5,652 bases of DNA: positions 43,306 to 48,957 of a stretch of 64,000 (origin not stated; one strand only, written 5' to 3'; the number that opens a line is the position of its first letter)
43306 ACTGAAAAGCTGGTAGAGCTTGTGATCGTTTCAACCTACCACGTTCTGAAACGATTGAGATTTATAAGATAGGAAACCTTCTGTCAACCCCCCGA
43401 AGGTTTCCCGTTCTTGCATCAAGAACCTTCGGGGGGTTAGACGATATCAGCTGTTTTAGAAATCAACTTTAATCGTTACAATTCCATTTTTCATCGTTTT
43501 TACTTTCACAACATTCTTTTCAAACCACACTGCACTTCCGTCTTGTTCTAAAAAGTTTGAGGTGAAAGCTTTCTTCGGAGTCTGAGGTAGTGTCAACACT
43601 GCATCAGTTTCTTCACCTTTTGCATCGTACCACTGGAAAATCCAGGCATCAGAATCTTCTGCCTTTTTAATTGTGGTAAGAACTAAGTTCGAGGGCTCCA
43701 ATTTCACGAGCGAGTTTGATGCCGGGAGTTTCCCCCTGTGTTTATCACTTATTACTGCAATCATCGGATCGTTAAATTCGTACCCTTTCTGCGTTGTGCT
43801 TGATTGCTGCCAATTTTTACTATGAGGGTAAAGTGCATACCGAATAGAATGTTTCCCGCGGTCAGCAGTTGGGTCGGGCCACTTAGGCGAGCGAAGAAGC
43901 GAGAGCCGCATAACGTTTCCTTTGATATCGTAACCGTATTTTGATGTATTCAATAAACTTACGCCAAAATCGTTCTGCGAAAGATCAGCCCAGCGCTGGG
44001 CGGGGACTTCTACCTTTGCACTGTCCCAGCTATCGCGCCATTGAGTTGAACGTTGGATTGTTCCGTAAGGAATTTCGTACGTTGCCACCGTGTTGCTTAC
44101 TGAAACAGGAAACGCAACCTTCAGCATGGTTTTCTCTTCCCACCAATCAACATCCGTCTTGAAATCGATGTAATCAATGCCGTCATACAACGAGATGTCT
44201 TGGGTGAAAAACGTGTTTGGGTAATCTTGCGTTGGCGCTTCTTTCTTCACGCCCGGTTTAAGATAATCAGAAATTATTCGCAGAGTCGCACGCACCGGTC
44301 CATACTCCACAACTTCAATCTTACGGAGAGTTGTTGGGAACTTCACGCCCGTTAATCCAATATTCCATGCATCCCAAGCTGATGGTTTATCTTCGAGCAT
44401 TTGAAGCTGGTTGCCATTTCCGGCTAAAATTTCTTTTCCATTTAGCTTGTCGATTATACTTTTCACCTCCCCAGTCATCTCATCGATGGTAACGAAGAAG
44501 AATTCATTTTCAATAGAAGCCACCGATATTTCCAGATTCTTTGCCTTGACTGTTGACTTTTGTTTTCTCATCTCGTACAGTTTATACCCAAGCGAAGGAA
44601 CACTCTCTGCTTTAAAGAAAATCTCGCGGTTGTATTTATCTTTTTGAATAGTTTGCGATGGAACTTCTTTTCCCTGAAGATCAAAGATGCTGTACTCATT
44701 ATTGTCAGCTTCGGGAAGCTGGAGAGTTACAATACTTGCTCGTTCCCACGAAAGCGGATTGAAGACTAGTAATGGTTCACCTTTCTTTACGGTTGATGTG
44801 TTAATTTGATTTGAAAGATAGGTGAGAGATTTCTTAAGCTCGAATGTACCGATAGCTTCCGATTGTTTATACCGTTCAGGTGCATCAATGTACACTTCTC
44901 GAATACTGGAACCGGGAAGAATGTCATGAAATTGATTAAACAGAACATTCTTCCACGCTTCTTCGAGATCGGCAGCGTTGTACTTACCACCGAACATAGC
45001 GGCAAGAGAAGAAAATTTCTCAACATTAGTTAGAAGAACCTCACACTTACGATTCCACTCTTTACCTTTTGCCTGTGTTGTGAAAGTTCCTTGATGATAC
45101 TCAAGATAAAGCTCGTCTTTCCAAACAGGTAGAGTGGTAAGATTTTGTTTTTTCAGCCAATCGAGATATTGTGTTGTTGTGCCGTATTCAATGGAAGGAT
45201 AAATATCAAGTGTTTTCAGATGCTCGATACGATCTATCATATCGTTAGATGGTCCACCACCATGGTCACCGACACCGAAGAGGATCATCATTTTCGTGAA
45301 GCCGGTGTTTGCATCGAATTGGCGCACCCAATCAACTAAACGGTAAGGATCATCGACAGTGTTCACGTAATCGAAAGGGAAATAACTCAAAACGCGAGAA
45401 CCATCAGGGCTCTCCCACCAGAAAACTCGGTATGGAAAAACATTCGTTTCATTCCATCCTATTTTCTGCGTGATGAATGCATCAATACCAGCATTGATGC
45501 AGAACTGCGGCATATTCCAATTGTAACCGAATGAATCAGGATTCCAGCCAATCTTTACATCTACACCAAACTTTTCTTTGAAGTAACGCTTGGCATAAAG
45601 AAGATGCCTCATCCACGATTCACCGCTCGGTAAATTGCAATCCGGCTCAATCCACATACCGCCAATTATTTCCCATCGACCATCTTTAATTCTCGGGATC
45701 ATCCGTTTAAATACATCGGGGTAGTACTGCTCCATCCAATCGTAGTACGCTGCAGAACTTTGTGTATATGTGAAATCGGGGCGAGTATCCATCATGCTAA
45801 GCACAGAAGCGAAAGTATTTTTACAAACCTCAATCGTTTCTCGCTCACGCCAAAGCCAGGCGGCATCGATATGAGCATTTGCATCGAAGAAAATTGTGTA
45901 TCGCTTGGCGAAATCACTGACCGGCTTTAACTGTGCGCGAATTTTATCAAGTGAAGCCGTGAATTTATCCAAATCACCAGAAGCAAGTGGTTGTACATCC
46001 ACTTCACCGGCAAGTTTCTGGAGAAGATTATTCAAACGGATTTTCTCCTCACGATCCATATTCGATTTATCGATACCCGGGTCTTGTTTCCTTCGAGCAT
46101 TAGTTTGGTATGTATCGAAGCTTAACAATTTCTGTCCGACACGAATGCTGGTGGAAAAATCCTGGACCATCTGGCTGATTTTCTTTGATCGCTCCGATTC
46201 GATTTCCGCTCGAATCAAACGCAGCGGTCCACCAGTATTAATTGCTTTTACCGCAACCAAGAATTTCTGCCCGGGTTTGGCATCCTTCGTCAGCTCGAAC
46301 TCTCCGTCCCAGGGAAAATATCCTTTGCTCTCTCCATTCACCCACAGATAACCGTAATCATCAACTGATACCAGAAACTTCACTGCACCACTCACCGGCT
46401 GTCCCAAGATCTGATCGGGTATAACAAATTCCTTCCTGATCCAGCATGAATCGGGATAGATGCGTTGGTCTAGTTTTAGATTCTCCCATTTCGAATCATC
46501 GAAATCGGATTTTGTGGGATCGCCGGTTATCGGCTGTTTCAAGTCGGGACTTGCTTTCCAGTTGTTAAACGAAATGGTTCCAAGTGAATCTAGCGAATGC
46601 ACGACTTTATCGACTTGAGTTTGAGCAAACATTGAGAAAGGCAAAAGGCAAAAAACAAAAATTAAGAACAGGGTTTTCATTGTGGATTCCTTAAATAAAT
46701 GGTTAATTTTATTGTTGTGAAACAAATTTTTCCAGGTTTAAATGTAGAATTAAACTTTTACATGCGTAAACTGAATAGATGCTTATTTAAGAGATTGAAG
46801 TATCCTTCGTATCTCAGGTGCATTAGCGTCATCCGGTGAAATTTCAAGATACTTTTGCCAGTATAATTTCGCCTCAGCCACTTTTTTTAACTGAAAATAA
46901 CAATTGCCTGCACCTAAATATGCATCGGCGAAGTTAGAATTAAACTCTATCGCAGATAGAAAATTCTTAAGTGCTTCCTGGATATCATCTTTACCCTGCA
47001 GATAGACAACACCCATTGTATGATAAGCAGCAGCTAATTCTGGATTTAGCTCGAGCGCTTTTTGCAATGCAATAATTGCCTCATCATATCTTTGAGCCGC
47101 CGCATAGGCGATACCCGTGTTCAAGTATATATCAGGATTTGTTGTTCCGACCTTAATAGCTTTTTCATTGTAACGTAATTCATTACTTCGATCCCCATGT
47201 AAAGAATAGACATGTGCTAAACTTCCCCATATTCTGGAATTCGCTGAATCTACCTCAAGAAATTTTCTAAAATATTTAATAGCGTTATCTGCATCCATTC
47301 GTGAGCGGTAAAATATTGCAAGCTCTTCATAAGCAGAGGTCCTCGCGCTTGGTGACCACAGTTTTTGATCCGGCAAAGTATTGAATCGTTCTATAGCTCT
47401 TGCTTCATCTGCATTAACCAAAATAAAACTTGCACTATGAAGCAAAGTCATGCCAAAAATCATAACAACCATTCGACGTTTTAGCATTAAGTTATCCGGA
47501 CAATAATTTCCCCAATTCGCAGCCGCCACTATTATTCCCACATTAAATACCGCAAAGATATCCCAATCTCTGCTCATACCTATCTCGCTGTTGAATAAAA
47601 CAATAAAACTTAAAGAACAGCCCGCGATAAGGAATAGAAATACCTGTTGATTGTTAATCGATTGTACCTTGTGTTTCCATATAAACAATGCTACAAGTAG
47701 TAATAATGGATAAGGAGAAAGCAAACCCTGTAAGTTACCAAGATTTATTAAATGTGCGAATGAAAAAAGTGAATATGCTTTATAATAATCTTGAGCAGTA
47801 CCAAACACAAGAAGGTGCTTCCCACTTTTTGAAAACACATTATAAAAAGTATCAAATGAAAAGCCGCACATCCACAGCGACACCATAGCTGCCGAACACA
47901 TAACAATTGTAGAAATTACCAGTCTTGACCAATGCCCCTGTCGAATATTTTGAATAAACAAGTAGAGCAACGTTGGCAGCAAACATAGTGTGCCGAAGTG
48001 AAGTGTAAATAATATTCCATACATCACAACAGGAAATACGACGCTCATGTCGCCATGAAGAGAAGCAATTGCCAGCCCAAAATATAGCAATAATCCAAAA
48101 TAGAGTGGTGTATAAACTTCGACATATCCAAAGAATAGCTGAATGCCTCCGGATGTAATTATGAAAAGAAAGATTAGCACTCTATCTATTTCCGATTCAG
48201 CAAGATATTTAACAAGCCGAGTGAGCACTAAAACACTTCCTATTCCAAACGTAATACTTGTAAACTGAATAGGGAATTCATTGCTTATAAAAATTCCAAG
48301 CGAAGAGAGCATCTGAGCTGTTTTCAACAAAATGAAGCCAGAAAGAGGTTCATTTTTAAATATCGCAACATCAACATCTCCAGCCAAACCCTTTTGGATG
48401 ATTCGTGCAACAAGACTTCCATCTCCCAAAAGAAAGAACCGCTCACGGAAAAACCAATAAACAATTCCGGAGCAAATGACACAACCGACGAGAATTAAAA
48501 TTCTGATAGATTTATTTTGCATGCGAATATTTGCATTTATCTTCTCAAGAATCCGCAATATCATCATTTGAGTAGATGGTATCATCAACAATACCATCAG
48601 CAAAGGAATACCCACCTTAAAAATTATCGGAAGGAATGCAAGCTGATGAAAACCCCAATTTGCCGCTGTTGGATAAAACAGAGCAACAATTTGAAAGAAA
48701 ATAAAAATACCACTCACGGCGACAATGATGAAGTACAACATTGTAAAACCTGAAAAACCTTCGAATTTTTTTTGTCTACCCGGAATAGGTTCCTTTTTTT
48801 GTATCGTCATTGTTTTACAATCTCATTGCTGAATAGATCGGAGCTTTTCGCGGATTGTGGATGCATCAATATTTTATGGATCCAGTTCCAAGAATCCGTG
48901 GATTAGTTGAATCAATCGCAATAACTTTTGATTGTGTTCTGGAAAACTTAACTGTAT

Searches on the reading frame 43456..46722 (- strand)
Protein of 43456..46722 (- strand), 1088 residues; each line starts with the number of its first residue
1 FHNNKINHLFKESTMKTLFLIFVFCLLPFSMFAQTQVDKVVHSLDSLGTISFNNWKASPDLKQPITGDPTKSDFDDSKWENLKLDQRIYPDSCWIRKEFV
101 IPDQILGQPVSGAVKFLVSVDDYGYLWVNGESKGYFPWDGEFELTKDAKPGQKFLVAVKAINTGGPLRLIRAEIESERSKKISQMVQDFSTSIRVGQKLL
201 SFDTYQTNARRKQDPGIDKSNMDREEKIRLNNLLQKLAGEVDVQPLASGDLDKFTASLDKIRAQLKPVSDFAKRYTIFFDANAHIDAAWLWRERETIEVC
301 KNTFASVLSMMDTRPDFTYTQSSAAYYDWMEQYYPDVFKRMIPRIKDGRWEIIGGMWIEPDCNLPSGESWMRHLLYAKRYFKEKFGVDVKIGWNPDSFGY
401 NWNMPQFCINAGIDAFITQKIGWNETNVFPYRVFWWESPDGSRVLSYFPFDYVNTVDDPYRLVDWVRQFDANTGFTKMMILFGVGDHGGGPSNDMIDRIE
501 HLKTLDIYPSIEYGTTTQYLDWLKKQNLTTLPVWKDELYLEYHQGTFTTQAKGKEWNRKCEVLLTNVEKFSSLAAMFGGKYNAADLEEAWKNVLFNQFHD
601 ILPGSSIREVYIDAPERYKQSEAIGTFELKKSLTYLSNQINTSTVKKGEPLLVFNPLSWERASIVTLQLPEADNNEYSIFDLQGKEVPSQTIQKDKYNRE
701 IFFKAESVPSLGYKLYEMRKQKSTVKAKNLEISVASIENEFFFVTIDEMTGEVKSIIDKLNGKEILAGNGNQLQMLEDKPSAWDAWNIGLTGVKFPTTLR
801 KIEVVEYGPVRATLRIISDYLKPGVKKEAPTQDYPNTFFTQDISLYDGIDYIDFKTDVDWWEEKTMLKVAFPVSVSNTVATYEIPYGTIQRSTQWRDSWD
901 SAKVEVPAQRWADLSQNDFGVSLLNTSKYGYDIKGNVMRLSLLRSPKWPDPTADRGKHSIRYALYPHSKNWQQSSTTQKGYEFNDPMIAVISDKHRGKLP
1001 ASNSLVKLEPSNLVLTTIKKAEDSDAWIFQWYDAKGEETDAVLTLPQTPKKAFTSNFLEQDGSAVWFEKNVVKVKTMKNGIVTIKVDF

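Call 28: search_protein_families(library=pfam, proteins=[window:43456-46722:-], max_evalue=0.001)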
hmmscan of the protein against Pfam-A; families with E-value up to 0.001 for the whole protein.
window:43456-46722:- (1088 aa): 5 families
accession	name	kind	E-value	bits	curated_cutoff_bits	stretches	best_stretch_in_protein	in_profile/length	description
PF01074.27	Glyco_hydro_38N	-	1.8e-77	260.8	25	1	281-534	6-269/270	Glycosyl hydrolases family 38 N-terminal domain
PF07748.19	Glyco_hydro_38C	-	2e-59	201.8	25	1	737-951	1-205/206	Glycosyl hydrolases family 38 C-terminal domain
PF09261.16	Alpha-mann_mid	-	5.8e-26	90.9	31.1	1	541-623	1-83/96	Alpha mannosidase middle domain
PF17677.7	Glyco_hydro38C2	-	2.2e-10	40.9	22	1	1012-1083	1-71/72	Glycosyl hydrolases family 38 C-terminal beta sandwich domain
PF03065.20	Glyco_hydro_57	-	7.9e-05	22.5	21.2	1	319-451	73-200/291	Glycosyl hydrolase family 57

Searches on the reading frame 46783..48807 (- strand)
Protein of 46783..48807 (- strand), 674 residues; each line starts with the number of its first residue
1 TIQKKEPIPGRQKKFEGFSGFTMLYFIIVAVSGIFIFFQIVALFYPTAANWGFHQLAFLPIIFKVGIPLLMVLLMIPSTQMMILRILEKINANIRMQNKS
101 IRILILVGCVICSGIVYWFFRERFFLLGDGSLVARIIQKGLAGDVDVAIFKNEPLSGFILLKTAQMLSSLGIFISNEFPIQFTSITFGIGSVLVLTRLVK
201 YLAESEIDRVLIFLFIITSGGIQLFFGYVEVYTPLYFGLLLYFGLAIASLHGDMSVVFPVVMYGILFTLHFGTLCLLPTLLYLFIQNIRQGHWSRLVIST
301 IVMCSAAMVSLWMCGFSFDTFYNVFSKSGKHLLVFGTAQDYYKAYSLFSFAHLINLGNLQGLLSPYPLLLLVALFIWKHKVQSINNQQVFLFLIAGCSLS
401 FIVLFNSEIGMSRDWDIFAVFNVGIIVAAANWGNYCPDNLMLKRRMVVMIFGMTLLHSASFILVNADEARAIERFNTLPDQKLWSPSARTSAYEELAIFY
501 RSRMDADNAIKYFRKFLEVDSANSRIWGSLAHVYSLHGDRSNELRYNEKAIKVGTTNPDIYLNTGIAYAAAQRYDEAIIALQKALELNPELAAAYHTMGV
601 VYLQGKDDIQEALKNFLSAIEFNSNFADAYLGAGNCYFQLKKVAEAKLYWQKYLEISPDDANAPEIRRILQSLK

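Call 28: search_protein_families(library=pfam, proteins=[window:46783-48807:-], max_evalue=0.001)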
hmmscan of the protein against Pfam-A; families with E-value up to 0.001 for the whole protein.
window:46783-48807:- (674 aa): 16 families
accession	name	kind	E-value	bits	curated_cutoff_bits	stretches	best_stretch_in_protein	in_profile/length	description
PF13414.12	TPR_11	-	1.1e-16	60.7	26.8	2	567-604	3-40/42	TPR repeat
PF00515.34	TPR_1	-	3.1e-16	58.9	27.8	2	559-590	2-33/34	Tetratricopeptide repeat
PF07719.23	TPR_2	-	4.3e-16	58.1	27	2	559-590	2-33/34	Tetratricopeptide repeat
PF13431.12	TPR_17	-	5.7e-16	57.8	24.4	0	581-613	2-33/34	Tetratricopeptide repeat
PF13181.12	TPR_8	-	2.3e-14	52.7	25.7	1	559-590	2-33/34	Tetratricopeptide repeat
PF14559.12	TPR_19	-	4.5e-12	46.6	25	1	607-662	5-60/68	Tetratricopeptide repeat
PF13428.12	TPR_14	-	3.7e-11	43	23.5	0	558-598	1-41/44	Tetratricopeptide repeat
PF13432.12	TPR_16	-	4.6e-11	43.4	32.7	0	606-661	10-65/65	Tetratricopeptide repeat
PF13424.12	TPR_12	-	1.2e-10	41.9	30.1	1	560-621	5-73/77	Tetratricopeptide repeat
PF13174.12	TPR_6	-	6.9e-09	36.2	26.3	0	628-659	1-32/33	Tetratricopeptide repeat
PF13371.12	TPR_9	-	2e-07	31.4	35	0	605-671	7-73/73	Tetratricopeptide repeat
PF23914.1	TPR_CcmH_CycH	-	8.1e-06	26.2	42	0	568-660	60-154/158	Cytochrome c-type biogenesis protein H TPR domain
PF25062.1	ARM_TT21_N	-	3.8e-05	24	40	1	548-650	86-191/222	Tetratricopeptide repeat protein 21 N-terminal ARM repeat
PF25063.1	ARM_TT21_C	-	3.9e-05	24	35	0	603-653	31-81/209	Tetratricopeptide repeat protein 21 C-terminal ARM domain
PF12895.13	ANAPC3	-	0.00033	21.3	27.2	1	572-646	3-75/82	Anaphase-promoting complex, cyclosome, subunit 3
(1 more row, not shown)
